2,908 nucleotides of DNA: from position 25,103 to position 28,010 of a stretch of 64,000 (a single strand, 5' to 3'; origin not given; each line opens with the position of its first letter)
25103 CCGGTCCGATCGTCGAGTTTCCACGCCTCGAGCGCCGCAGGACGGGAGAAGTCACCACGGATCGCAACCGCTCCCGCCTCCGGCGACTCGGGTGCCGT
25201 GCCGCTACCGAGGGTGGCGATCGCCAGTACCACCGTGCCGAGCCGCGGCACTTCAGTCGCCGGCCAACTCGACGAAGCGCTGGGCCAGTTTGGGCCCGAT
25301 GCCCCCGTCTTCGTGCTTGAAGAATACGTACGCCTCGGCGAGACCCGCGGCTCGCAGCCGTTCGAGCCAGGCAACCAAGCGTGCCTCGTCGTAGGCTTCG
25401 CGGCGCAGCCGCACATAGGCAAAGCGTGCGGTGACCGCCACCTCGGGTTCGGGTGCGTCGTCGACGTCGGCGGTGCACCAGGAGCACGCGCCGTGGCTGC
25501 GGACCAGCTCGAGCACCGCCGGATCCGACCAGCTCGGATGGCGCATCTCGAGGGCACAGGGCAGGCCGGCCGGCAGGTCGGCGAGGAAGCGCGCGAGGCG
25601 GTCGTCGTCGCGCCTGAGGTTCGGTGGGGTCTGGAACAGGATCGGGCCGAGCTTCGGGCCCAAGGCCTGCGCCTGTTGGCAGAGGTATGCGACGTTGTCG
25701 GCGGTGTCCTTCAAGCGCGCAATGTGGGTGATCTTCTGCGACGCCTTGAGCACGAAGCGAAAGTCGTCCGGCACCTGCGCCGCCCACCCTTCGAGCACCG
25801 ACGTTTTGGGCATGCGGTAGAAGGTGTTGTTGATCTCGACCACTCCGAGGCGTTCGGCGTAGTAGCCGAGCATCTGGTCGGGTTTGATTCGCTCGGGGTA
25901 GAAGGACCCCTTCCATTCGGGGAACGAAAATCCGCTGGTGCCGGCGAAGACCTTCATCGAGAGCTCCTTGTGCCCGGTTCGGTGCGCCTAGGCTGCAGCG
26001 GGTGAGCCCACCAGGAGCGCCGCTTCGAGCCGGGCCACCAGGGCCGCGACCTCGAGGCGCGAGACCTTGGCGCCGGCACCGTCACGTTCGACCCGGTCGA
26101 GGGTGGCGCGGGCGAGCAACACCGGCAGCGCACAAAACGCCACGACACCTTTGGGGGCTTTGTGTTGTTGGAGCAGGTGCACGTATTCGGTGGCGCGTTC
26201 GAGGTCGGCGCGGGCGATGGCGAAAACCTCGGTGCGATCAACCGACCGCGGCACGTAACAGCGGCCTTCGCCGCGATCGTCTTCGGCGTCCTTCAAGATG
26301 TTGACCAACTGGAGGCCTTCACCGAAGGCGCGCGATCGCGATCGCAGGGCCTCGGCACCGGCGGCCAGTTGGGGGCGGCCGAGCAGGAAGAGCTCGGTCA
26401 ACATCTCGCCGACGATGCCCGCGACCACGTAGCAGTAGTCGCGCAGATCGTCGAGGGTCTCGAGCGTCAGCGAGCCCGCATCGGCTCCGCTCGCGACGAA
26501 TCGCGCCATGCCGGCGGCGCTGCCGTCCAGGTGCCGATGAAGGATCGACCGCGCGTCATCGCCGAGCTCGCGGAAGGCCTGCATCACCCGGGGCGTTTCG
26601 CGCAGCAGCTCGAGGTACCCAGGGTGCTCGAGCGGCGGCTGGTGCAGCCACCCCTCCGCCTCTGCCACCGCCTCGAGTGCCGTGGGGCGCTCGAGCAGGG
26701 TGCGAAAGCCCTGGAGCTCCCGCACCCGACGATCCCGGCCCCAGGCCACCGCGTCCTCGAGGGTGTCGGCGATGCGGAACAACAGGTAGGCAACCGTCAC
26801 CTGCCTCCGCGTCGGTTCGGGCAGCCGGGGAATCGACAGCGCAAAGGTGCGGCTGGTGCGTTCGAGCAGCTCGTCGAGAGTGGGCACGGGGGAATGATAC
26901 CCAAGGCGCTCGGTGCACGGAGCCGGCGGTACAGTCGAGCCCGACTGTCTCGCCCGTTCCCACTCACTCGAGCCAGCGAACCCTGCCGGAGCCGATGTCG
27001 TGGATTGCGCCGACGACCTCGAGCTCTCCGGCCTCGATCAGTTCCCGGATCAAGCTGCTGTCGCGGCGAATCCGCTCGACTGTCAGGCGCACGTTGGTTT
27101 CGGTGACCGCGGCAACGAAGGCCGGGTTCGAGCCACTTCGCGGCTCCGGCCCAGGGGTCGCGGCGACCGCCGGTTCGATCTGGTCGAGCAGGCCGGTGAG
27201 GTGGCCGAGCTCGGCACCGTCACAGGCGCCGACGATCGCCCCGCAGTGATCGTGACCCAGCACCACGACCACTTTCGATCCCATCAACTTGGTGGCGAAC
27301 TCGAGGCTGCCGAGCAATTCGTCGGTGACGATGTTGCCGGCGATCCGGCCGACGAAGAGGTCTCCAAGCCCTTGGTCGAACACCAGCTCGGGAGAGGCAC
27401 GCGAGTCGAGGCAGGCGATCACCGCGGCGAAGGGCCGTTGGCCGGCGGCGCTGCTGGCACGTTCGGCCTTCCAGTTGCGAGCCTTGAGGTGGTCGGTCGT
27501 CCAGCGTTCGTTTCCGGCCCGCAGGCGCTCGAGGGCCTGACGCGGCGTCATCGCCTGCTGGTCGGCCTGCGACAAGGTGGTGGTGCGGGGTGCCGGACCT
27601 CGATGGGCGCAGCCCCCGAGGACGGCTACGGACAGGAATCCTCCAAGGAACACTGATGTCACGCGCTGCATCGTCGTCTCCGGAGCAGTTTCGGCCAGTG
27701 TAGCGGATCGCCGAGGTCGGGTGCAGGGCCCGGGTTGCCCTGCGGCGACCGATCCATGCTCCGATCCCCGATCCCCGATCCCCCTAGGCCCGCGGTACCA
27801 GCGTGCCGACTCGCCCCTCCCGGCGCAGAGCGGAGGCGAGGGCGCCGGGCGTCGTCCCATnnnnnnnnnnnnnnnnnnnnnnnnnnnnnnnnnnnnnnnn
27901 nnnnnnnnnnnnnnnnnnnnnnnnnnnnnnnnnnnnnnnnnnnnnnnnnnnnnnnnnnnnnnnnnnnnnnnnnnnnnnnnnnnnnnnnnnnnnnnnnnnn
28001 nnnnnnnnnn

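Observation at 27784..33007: Mevalonate operon with the gene set of the alternative (IP-kinase) route: IDI-2, HMGR, MK, MVD-family decarboxylase, IPK, with no phosphomevalonate kinase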

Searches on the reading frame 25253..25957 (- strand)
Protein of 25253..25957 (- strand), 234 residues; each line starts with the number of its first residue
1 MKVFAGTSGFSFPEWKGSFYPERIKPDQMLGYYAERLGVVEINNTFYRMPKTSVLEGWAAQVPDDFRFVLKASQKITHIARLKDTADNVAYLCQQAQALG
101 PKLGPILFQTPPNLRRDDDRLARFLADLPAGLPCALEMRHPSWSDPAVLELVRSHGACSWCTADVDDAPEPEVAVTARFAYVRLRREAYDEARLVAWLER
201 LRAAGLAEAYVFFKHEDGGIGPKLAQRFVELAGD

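Call 4: search_protein_families(library=ncbifam, proteins=[window:25253-25957:-], max_evalue=0.001)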
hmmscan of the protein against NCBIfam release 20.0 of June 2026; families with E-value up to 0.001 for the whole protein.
window:25253-25957:- (234 aa): 1 family
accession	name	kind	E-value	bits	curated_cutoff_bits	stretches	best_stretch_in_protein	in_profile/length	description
NF007637.0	PRK10302.1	equivalog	1.7e-19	70.1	412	1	29-143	21-136/272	hypothetical protein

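Call 5: search_protein_families(library=pfam, proteins=[window:25253-25957:-], max_evalue=0.001)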
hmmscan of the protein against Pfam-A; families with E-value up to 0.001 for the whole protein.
window:25253-25957:- (234 aa): 1 family
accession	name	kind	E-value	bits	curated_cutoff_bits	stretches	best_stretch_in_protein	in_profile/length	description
PF01904.24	DUF72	-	8.2e-62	209.5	25.3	1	20-230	1-216/217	Protein of unknown function DUF72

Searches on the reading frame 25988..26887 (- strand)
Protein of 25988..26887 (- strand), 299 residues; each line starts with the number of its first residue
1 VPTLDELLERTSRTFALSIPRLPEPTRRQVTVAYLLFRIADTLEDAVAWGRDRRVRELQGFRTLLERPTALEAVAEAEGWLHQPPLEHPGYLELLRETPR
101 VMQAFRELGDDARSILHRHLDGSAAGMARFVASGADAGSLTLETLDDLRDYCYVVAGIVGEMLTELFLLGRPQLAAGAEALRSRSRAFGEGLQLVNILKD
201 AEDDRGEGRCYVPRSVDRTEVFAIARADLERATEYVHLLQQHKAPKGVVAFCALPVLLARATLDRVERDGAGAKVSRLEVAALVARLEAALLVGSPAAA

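Call 4: search_protein_families(library=ncbifam, proteins=[window:25988-26887:-], max_evalue=0.001)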
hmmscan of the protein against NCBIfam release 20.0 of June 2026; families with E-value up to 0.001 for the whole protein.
window:25988-26887:- (299 aa): 6 families
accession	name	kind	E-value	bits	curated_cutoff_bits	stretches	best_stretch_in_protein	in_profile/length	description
TIGR01559.1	squal_synth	equivalog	6.9e-29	101.1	286.75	1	6-216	8-202/337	squalene synthase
TIGR03465.1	HpnD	equivalog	1.5e-15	57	278.6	1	135-222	97-178/267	presqualene diphosphate synthase HpnD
TIGR03464.1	HpnC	equivalog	3.7e-12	46.3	250.45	1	22-233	16-187/267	squalene synthase HpnC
NF042419.1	Phyto_syn_CrtB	equivalog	5.3e-10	39.3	480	1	140-216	120-189/306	15-cis-phytoene synthase CrtB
NF045686.1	PhytoSynCyanob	equivalog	3e-09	36.4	550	1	142-229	130-221/310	15-cis-phytoene synthase CrtB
NF045921.1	PhytnSynCrtBRhod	equivalog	1.7e-06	27.7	500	1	136-216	108-181/307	15-cis-phytoene synthase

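Call 5: search_protein_families(library=pfam, proteins=[window:25988-26887:-], max_evalue=0.001)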
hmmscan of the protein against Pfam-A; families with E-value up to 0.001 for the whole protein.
window:25988-26887:- (299 aa): 1 family
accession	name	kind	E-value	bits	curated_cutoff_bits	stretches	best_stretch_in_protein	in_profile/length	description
PF00494.24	SQS_PSY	-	5.1e-42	144.8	26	1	9-272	2-251/263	Squalene/phytoene synthase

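Call 45: search_solved_structures(query=window:25988-26887:-, max_evalue=0.001)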
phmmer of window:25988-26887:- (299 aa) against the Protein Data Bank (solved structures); distinct sequences matched with E-value up to 0.001: 19.
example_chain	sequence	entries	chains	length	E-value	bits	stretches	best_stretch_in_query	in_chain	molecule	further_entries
7wgh_A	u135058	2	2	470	5e-14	55.8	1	7-216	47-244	Squalene synthase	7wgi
3wc9_A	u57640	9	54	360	4.4e-12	49.4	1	5-217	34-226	Squalene synthase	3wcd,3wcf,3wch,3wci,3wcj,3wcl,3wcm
3asx_A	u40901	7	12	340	4.7e-12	49.3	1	5-216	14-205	Squalene synthase | Squalene synthetase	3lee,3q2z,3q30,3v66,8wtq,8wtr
1ezf_A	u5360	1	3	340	4.8e-12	49.3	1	5-216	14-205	FARNESYL-DIPHOSPHATE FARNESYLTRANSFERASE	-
3vj8_A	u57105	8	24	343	4.9e-12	49.2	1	5-216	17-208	Squalene synthase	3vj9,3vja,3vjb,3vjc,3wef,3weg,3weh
3wek_A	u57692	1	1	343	1.7e-11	47.5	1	5-216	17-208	Squalene synthase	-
3wej_A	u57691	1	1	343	2.1e-11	47.1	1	5-216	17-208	Squalene synthase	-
3wca_A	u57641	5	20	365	4.9e-11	46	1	6-216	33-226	Farnesyltransferase, putative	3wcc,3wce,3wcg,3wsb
3wei_A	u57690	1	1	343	8.8e-11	45.1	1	5-216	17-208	Squalene synthase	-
3wcb_A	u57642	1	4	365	1.3e-10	44.5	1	6-215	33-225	Farnesyltransferase, putative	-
5iys_A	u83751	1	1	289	1.6e-09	41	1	136-229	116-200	Phytoene synthase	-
8is6_A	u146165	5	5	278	3.5e-09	39.9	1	133-229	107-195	CrtM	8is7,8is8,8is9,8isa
4e9u_A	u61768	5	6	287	8.8e-07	32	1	142-215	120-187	Dehydrosqualene synthase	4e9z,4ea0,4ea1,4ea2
4f6v_A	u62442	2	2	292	9.3e-07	31.9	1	142-215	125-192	Dehydrosqualene synthase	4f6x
3vjd_A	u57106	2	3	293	9.3e-07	31.9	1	142-215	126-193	Dehydrosqualene synthase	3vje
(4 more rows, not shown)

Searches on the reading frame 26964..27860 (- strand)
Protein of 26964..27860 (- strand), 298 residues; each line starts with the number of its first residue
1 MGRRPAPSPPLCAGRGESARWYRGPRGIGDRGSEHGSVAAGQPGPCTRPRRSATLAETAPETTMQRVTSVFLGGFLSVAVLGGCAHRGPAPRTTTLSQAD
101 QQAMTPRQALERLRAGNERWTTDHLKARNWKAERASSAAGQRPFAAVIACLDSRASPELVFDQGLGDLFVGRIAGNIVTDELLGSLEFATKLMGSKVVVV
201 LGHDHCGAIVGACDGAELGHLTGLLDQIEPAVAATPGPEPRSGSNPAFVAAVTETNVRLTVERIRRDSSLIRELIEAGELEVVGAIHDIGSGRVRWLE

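Call 4: search_protein_families(library=ncbifam, proteins=[window:26964-27860:-], max_evalue=0.001)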
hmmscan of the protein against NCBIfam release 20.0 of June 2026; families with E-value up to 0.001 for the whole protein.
window:26964-27860:- (298 aa): 2 families
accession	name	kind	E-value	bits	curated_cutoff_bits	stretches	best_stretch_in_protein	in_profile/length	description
NF011765.0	PRK15219.1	subfamily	3.9e-71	239.3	221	1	71-297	17-244/245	carbonic anhydrase family protein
NF007756.0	PRK10437.1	equivalog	1.8e-07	30.8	251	1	115-225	9-120/220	carbonate dehydratase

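Call 5: search_protein_families(library=pfam, proteins=[window:26964-27860:-], max_evalue=0.001)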
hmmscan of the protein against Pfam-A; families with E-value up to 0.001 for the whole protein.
window:26964-27860:- (298 aa): 1 family
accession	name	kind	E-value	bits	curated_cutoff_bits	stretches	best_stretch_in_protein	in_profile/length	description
PF00484.24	Pro_CA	-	1.1e-36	126.9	25.7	1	145-294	1-156/156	Carbonic anhydrase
